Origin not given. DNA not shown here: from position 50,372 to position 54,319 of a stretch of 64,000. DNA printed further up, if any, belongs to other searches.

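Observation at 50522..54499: Self-contained two-gene cassette: a Pro/Thr-repeat mini-lipoprotein followed by a 1215-aa orphan secreted protein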

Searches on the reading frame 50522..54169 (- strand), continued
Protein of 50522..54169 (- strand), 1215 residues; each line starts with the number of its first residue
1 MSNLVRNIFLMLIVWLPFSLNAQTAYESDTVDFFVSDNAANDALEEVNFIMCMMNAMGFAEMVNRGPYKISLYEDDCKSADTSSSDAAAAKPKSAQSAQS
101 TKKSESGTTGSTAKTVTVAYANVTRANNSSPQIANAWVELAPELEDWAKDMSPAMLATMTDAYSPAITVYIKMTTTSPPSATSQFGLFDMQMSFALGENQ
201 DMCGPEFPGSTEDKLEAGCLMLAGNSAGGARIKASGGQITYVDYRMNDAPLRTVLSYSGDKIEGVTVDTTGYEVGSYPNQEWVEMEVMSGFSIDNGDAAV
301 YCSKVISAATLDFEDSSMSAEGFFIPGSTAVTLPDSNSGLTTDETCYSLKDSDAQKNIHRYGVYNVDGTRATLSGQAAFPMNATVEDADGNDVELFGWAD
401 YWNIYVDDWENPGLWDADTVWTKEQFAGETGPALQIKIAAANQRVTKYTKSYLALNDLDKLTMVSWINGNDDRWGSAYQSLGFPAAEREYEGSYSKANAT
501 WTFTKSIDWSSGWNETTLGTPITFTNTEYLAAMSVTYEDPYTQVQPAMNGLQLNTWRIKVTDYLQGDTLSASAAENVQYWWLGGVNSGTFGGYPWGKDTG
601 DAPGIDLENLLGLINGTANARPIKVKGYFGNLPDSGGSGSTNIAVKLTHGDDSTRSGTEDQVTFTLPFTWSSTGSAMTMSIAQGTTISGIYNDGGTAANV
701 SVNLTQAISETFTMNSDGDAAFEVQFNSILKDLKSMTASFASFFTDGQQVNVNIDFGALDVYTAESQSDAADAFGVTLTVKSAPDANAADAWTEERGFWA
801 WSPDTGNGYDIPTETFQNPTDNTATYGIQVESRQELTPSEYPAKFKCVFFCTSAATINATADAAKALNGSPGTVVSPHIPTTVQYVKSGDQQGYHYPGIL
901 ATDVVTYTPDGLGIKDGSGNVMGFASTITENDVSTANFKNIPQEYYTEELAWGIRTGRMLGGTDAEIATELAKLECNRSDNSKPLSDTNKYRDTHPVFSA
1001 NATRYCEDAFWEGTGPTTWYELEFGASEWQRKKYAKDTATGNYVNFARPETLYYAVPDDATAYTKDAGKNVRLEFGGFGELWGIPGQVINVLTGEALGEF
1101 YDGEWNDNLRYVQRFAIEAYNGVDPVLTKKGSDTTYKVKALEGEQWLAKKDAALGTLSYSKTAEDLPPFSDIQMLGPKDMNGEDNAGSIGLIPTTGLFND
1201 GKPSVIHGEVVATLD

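Call 44: find_encoding_contigs(protein=P0196, flank=8000, max_places=2)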
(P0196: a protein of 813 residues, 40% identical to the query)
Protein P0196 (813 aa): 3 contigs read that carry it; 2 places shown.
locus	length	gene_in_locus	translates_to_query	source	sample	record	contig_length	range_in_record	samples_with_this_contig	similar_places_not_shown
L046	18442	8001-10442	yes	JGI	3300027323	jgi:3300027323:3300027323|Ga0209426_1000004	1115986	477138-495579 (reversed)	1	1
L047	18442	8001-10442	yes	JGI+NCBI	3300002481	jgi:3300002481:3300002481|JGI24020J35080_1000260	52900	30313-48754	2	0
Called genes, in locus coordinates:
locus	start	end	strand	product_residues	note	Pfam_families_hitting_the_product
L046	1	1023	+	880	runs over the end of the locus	PF02861:Clp_N, PF13191:AAA_16, PF23569:NBD_SMAX1, PF00004:AAA, PF17871:AAA_lid_9, PF07724:AAA_2, PF07728:AAA_5, PF00004:AAA, +11 more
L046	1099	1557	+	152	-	PF27746:Small_heat_shock_put (weak), PF04969:CS (weak), PF00011:HSP20, PF17886:ArsA_HSP20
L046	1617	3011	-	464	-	PF12390:Se-cys_synth_N, PF03841:SelA, PF00266:Aminotran_5 (faint)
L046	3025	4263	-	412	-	PF01566:Nramp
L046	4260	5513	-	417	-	PF05239:PRC (faint), PF14841:FliG_M (faint), PF03448:MgtE_N, PF00571:CBS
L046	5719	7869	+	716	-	-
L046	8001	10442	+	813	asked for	-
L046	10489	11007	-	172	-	PF09411:PagL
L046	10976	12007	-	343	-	PF05036:SPOR, PF02085:Cytochrom_CIII (faint), PF14522:Cytochrome_C7 (faint), PF14537:Cytochrom_c3_2 (faint), PF09699:Paired_CXXCH_1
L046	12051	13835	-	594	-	-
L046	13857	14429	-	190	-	PF14522:Cytochrome_C7 (faint), PF09699:Paired_CXXCH_1 (weak)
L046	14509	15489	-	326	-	PF02393:US22 (faint), PF01731:Arylesterase (faint), PF08450:SGL (faint), PF25021:TEN_NHL (faint), PF01436:NHL (weak), PF17170:DUF5128, PF01436:NHL (weak), PF17170:DUF5128 (weak), +2 more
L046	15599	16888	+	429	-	PF02310:B12-binding, PF04055:Radical_SAM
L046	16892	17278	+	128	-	-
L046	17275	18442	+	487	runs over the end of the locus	PF02310:B12-binding, PF04055:Radical_SAM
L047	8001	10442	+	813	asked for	-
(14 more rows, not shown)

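Call 49: list_cluster_members(proteins=[window:50525-54169:-, window:54233-54499:-, P0135, P0012])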
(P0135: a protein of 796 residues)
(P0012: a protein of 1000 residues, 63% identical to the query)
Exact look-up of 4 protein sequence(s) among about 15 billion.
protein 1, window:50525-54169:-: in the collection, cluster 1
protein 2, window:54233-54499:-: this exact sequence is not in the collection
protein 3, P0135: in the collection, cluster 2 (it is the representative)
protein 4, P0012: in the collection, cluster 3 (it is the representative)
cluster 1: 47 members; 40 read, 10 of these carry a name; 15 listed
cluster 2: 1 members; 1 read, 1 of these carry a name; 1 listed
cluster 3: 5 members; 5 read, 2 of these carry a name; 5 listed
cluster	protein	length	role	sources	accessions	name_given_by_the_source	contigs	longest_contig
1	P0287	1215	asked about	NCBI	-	-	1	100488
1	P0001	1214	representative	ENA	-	-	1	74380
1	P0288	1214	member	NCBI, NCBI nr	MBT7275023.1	MAG: hypothetical protein HN886_01040 [Woeseiaceae bacterium] | hypothetical protein [Woeseiaceae bacterium]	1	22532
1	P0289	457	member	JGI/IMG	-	hypothetical protein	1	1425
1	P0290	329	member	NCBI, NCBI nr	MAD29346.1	MAG: hypothetical protein CMP00_06725, partial [Woeseiaceae bacterium] | hypothetical protein [Woeseiaceae bacterium]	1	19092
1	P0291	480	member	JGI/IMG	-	hypothetical protein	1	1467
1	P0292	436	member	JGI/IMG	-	hypothetical protein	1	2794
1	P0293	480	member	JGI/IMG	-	hypothetical protein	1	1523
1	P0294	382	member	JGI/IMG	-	hypothetical protein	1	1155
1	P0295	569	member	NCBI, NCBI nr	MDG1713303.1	MAG: hypothetical protein P8H21_05540, partial [Woeseiaceae bacterium] | hypothetical protein [Woeseiaceae bacterium]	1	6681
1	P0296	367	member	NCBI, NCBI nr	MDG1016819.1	MAG: hypothetical protein P8O19_08155, partial [Woeseiaceae bacterium] | hypothetical protein [Woeseiaceae bacterium]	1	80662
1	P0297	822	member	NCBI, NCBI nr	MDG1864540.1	MAG: hypothetical protein P8I76_00660, partial [Woeseiaceae bacterium] | hypothetical protein [Woeseiaceae bacterium]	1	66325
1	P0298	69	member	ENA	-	-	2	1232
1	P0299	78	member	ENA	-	-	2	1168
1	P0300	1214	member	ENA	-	-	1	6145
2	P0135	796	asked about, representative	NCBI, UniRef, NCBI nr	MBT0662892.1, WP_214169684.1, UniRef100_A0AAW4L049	hypothetical protein KI809_01160 [Geobacter pelophilus] | Lipoprotein n=1 Tax=Geoanaerobacter pelophilus TaxID=60036 RepID=A0AAW4L049_9BACT | hypothetical protein [Geoanaerobacter pelophilus]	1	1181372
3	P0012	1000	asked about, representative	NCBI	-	-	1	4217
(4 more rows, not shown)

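Call 53: predict_structure(alignment_id=A4)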
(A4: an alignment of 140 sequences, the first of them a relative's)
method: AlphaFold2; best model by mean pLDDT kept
length: 796 residues; sequences in the alignment: 140
mean_pLDDT: 88.1   pTM: 0.86
mean pLDDT of the five models: 88.1, 85.9, 86.0, 85.8, 84.7
residues with pLDDT >= 90: 541; 70-90: 178; 50-70: 47; < 50: 30
segments of 3 or more residues with pLDDT < 50: 1-27, 136-138
pLDDT, mean of each block of 10 residues (from residue 1): 29 37 51 93 85 62 86 91 86 94 95 91 78 52 80 97 97 89 97 90 95 94 93 88 71 65 72 84 94 94 94 96 91 93 90 92 88 97 96 94 94 96 93 90 93 93 93 81 93 94 96 97 97 92 95 97 98 95 96 97 75 89 96 94 97 94 79 92 92 91 90 95 96 94 96 85 92 86 87 86
secondary structure, 60 per line:
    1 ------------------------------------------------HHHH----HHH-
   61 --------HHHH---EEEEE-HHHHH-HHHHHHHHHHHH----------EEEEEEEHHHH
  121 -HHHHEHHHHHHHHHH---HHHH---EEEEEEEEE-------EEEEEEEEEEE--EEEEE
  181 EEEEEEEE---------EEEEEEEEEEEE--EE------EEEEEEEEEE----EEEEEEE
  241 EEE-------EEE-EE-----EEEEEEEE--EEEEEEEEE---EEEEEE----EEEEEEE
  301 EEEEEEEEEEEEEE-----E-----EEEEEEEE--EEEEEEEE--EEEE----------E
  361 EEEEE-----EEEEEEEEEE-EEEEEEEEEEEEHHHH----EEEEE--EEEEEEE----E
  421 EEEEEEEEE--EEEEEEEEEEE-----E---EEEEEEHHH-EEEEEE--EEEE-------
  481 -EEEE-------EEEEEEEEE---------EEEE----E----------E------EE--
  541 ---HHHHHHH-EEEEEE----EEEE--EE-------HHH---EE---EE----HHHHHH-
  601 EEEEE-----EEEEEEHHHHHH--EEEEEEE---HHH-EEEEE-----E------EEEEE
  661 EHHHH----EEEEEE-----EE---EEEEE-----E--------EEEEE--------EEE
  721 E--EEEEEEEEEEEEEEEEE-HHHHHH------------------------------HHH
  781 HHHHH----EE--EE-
elements in order (helices of 4 or more, strands of 3 or more residues): H49-52 H69-72 E76-80 H82-86 H88-99 E110-116 H117-120 H122-125 H127-136 H140-143 E147-155 E163-173 E176-188 E198-209 E220-229 E234-243 E251-253 E262-269 E272-280 E284-289 E294-314 E326-333 E336-343 E346-349 E360-365 E371-380 E382-393 H394-397 E402-406 E409-415 E420-429 E432-442 E452-457 E462-467 E470-473 E482-485 E493-501 E511-514 H544-550 E552-557 E562-565 H594-599 E601-605 E611-616 H617-622 E625-631 E639-643 E656-661 H662-665 E670-675 E686-690 E705-709 E718-721 E724-740 H742-747 H778-785

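Call 56: fold_search(model_id=the predicted structure, library=pdb)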
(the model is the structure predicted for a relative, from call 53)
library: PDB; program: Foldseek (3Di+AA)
matches with E <= 10: 240; with E <= 0.001: 0
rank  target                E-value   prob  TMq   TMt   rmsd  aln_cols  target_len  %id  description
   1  9ejm_A                2.9e-02  0.07  0.08  0.08  23.3       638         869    6  Lgl2 bound to the aPKCiota-Par6B complex in its ADP-bound form (released 2025-07-02)
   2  7ep9_A                4.9e-02  0.14  0.11  0.12  24.1       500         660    8  The structure of carboxypeptidase from Fusobacterium nucleatum (released 2021-10-27)
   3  5joz_B                5.4e-02  0.05  0.07  0.09  24.0       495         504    6  Bacteroides ovatus Xyloglucan PUL GH43B (released 2016-08-10)
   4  2qqw_A                5.7e-02  0.09  0.09  0.12  23.4       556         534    7  Crystal structure of a cell-wall invertase (D23A) from Arabidopsis thaliana in complex with sucrose (released 2008-04-22)
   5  4hxg_E                6.3e-02  0.08  0.09  0.10  22.2       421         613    9  Pyrococcus horikoshii acylaminoacyl peptidase (orthorhombic crystal form) (released 2013-05-08)
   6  8hcj_C                6.3e-02  0.08  0.07  0.11  24.8       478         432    8  Structure of GH43 family enzyme, Xylan 1, 4 Beta- xylosidase from pseudopedobacter saltans (released 2023-11-15)
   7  9sob_Q                7.3e-02  0.06  0.06  0.11  25.5       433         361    9  Structural Model of the Nuclear Pore Complex in Arabidopsis thaliana (released 2025-11-05)
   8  8tqe_A                8.6e-02  0.03  0.09  0.04  32.2       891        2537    8  XptA2 wild type (released 2023-09-27)
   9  9gou_A                1.2e-01  0.05  0.08  0.09  28.0       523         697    9  Cryo-EM structure of acylaminoacyl-peptidase in complex with dichlorvos (released 2025-10-22)
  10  4hxg_J                1.3e-01  0.07  0.09  0.11  21.8       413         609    9  Pyrococcus horikoshii acylaminoacyl peptidase (orthorhombic crystal form) (released 2013-05-08)
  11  4hxg_I                1.4e-01  0.06  0.08  0.09  26.9       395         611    8  Pyrococcus horikoshii acylaminoacyl peptidase (orthorhombic crystal form) (released 2013-05-08)
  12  6n8s_D                1.4e-01  0.04  0.12  0.11  26.5       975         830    5  Crystal structure of the human cell polarity protein Lethal Giant Larvae 2 (Lgl2). aPKC phosphorylated, crystal form 3 (released 2019-05-08)
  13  5jrk_A                1.5e-01  0.06  0.08  0.09  25.7       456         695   10  Crystal Structure of the Sphingopyxin I Lasso Peptide Isopeptidase SpI-IsoP (SeMet-derived) (released 2016-09-28)
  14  5jqp_A                1.5e-01  0.04  0.05  0.05  25.2       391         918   10  Crystal structure of ER glucosidase II heterodimeric complex consisting of catalytic subunit and the binding domain of (released 2016-09-14)
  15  4igl_D                1.6e-01  0.04  0.07  0.08  26.0       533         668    9  Structure of the RHS-repeat containing BC component of the secreted ABC toxin complex from Yersinia entomophaga (released 2013-08-07)
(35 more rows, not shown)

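Call 57: search_solved_structures(query=A4, max_evalue=10)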
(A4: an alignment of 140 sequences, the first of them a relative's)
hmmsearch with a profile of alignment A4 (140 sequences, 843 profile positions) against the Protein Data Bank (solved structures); distinct sequences matched with E-value up to 10: 0.

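Call 59: search_protein_families(library=pfam, proteins=[L024:10079-11206:-, L040:7095-8639:+, L017:11715-12776:-, L046:5719-7869:+, L024:2840-4276:+, L028:11386-12507:+, L028:12543-13523:+, L024:4533-5996:+], max_evalue=0.001)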
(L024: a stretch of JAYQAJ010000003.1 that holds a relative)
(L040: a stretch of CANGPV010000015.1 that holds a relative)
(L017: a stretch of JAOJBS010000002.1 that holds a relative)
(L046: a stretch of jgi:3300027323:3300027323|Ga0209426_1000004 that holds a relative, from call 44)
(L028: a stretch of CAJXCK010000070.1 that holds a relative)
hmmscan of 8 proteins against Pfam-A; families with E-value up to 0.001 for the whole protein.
L024:10079-11206:- (375 aa): 0 families

L040:7095-8639:+ (514 aa): 1 family
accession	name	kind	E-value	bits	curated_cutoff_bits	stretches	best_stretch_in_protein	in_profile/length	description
PF01435.24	Peptidase_M48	-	1.5e-30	106.8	20.3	1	98-268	23-184/186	Peptidase family M48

L017:11715-12776:- (353 aa): 3 families
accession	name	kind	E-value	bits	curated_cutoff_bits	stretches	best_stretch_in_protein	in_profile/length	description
PF00561.26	Abhydrolase_1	-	5.4e-25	88.9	25.8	1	47-337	1-243/245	alpha/beta hydrolase fold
PF12697.13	Abhydrolase_6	-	5.5e-14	53.8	26.3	1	49-343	1-215/217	Alpha/beta hydrolase family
PF12146.15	Hydrolase_4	-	1.9e-09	37.6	27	1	48-167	6-129/239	Serine aminopeptidase, S33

L046:5719-7869:+ (716 aa): 0 families

L024:2840-4276:+ (478 aa): 1 family
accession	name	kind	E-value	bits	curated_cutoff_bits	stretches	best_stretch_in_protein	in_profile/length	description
PF05721.19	PhyH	-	3e-16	60.8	22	1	170-365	1-212/213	Phytanoyl-CoA dioxygenase (PhyH)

L028:11386-12507:+ (373 aa): 0 families

L028:12543-13523:+ (326 aa): 4 families
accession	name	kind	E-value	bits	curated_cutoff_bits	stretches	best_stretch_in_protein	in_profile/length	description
PF10503.15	Esterase_PHB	-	7.5e-10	38.8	23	1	45-177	3-135/219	Esterase PHB depolymerase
PF00326.27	Peptidase_S9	-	5.9e-06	26.3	22.6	1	84-176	11-101/213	Prolyl oligopeptidase family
PF02230.22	Abhydrolase_2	-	0.0004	20.7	23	0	54-203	11-172/217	Phospholipase/Carboxylesterase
PF01738.24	DLH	-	0.00078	19.5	21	0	56-200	12-156/217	Dienelactone hydrolase family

L024:4533-5996:+ (487 aa): 0 families
